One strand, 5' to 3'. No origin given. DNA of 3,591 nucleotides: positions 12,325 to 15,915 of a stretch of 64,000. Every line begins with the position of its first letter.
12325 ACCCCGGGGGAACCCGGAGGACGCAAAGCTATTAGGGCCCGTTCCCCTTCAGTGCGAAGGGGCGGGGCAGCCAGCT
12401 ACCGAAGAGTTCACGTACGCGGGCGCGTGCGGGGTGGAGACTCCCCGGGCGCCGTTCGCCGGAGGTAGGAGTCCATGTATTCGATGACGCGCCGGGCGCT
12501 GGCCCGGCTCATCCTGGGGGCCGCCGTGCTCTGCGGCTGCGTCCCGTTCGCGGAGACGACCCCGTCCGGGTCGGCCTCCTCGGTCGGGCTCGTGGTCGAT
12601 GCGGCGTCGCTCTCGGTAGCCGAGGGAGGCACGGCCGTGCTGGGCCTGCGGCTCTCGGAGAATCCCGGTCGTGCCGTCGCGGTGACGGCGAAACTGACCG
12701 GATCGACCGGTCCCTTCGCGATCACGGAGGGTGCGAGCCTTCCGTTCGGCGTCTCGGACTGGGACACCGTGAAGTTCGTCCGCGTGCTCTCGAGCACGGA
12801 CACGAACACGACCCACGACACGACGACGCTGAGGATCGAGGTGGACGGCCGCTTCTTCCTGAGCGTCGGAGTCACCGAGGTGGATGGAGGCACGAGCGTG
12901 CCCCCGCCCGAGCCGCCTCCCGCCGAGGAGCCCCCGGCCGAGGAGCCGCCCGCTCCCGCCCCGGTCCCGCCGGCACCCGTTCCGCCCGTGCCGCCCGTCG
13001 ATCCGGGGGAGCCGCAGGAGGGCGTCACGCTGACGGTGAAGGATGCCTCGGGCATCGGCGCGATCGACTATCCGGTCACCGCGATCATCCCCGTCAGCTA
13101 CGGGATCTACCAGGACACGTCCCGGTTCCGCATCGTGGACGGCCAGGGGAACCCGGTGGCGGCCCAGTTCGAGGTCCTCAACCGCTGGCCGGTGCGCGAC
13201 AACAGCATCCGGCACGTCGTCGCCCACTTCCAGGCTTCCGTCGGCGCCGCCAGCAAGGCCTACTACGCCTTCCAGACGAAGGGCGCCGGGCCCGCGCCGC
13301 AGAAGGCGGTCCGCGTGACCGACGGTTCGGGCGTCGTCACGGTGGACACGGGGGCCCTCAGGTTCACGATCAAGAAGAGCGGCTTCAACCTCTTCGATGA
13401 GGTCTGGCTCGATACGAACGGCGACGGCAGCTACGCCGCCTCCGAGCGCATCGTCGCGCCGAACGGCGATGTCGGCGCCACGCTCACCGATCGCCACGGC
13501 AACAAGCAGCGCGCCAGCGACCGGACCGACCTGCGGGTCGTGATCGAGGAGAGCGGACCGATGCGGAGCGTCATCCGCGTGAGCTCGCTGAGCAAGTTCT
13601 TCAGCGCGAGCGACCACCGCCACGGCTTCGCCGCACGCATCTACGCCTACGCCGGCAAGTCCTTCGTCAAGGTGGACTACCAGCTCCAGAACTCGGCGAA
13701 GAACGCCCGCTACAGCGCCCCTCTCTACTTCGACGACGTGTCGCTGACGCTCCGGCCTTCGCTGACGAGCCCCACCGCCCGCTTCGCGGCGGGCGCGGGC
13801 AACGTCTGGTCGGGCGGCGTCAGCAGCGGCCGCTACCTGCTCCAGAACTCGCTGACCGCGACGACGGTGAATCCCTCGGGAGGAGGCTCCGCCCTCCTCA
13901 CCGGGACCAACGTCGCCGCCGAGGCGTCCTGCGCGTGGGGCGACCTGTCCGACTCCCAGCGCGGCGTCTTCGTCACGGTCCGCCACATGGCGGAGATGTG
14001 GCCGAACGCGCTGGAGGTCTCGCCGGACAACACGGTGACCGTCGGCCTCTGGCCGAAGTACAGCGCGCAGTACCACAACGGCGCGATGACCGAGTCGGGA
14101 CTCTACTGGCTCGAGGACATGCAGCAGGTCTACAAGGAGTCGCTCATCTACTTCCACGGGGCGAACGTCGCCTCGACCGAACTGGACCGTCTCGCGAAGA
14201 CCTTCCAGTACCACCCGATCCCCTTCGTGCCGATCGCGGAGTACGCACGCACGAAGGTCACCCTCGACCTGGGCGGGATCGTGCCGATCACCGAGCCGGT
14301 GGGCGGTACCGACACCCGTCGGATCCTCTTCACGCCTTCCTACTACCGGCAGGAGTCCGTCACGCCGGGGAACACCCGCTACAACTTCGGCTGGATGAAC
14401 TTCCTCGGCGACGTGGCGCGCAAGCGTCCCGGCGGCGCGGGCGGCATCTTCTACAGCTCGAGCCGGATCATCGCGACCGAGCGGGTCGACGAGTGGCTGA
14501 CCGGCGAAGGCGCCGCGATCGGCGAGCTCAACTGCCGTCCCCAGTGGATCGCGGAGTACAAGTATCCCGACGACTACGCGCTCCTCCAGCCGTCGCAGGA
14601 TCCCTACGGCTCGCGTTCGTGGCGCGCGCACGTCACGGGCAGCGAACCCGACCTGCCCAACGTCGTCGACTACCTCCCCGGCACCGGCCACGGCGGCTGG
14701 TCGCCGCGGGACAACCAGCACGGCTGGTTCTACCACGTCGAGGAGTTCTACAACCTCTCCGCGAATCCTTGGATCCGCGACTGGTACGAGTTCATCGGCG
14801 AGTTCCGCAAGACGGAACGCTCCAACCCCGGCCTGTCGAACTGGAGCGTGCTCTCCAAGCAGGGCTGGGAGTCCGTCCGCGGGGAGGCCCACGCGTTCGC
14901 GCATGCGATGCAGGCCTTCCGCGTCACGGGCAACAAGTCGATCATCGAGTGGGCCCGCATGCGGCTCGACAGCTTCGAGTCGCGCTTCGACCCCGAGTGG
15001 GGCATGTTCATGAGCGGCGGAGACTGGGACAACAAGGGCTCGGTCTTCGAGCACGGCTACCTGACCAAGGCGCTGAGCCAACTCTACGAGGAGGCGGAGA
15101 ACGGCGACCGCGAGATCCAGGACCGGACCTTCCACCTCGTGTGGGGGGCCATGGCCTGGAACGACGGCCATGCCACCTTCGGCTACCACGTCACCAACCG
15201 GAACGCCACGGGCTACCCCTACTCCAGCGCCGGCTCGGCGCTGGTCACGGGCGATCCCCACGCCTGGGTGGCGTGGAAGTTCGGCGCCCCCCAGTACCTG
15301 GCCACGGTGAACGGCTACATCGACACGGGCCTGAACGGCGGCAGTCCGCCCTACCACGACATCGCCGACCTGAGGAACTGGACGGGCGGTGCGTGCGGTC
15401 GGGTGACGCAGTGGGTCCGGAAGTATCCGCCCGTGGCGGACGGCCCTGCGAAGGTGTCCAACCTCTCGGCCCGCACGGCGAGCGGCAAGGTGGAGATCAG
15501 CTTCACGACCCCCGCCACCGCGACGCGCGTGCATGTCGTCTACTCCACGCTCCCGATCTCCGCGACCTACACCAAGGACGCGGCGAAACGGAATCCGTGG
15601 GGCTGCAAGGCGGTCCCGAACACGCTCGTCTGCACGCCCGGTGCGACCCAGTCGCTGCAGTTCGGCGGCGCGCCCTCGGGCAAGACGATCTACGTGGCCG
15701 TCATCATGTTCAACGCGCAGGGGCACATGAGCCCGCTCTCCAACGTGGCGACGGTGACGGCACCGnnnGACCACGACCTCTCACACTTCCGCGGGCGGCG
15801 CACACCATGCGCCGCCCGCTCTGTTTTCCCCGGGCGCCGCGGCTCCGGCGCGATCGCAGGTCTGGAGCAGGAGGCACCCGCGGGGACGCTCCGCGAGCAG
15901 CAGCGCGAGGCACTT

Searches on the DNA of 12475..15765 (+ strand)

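Call 18: search_rna_families(sources=[L001, L003], threshold=gathering)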
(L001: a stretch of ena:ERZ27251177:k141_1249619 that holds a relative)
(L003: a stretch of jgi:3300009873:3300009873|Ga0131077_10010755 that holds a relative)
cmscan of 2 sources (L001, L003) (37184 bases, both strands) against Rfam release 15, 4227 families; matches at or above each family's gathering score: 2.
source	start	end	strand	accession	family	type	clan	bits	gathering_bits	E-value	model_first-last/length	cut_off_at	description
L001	9834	9928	+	RF01051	c-di-GMP-I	Cis-reg; riboswitch;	CL00126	55.3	35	2.5e-08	1-87/87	no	c-di-GMP-I riboswitch aptamer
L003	9840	9935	+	RF01051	c-di-GMP-I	Cis-reg; riboswitch;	CL00126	52.5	35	1.2e-07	1-87/87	no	c-di-GMP-I riboswitch aptamer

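Call 22: search_rna_families(sources=[L005, L006, L007, L008, L009, L010, L011, L012, L013, L014, L015, L016, L017, L018, L019, L020, L021, L022, L023], threshold=gathering, show_alignments=3)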
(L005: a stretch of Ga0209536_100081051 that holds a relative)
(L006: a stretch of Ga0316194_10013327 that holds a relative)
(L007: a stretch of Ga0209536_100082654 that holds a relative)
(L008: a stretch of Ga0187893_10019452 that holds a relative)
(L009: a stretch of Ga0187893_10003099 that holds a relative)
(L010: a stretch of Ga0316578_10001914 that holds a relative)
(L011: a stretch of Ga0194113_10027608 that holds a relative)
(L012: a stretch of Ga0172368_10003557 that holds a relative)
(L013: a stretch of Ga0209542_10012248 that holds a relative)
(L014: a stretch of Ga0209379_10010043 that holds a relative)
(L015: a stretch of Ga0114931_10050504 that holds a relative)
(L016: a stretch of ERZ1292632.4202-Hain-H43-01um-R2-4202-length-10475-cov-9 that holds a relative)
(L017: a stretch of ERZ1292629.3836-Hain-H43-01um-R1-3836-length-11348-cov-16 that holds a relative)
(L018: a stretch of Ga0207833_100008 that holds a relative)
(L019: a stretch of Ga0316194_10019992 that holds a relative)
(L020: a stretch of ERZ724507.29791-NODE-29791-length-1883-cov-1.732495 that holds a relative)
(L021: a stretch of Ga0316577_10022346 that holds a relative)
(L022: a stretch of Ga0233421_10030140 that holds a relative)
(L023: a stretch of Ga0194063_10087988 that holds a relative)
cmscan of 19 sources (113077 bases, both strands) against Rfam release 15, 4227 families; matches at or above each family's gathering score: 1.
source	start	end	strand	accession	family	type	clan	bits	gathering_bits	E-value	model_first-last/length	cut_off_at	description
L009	3621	3711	+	RF01051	c-di-GMP-I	Cis-reg; riboswitch;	CL00126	63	35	1e-09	1-87/87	no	c-di-GMP-I riboswitch aptamer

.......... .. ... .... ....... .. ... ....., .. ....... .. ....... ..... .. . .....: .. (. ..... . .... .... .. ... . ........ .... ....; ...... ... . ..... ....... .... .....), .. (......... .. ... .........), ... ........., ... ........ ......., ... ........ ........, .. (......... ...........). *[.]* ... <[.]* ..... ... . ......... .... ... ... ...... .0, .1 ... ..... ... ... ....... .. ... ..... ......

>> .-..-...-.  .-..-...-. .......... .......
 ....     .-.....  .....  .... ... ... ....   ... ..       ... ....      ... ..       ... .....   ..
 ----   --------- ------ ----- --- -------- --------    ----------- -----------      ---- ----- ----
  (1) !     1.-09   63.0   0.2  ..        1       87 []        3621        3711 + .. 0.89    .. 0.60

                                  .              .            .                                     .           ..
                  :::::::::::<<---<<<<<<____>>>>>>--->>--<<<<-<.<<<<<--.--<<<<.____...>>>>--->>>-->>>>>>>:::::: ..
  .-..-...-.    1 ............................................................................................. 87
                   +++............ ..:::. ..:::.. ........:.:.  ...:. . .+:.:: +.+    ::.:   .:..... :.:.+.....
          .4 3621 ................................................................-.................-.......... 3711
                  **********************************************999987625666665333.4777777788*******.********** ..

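Call 73: search_rna_families(source=L196, threshold=gathering, show_alignments=1)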
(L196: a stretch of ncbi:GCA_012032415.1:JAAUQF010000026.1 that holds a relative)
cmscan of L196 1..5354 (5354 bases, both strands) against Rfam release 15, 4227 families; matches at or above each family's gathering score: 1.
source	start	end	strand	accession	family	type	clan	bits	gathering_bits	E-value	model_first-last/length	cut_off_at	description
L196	1053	1147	+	RF01051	c-di-GMP-I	Cis-reg; riboswitch;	CL00126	54.4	35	6e-09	1-87/87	no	c-di-GMP-I riboswitch aptamer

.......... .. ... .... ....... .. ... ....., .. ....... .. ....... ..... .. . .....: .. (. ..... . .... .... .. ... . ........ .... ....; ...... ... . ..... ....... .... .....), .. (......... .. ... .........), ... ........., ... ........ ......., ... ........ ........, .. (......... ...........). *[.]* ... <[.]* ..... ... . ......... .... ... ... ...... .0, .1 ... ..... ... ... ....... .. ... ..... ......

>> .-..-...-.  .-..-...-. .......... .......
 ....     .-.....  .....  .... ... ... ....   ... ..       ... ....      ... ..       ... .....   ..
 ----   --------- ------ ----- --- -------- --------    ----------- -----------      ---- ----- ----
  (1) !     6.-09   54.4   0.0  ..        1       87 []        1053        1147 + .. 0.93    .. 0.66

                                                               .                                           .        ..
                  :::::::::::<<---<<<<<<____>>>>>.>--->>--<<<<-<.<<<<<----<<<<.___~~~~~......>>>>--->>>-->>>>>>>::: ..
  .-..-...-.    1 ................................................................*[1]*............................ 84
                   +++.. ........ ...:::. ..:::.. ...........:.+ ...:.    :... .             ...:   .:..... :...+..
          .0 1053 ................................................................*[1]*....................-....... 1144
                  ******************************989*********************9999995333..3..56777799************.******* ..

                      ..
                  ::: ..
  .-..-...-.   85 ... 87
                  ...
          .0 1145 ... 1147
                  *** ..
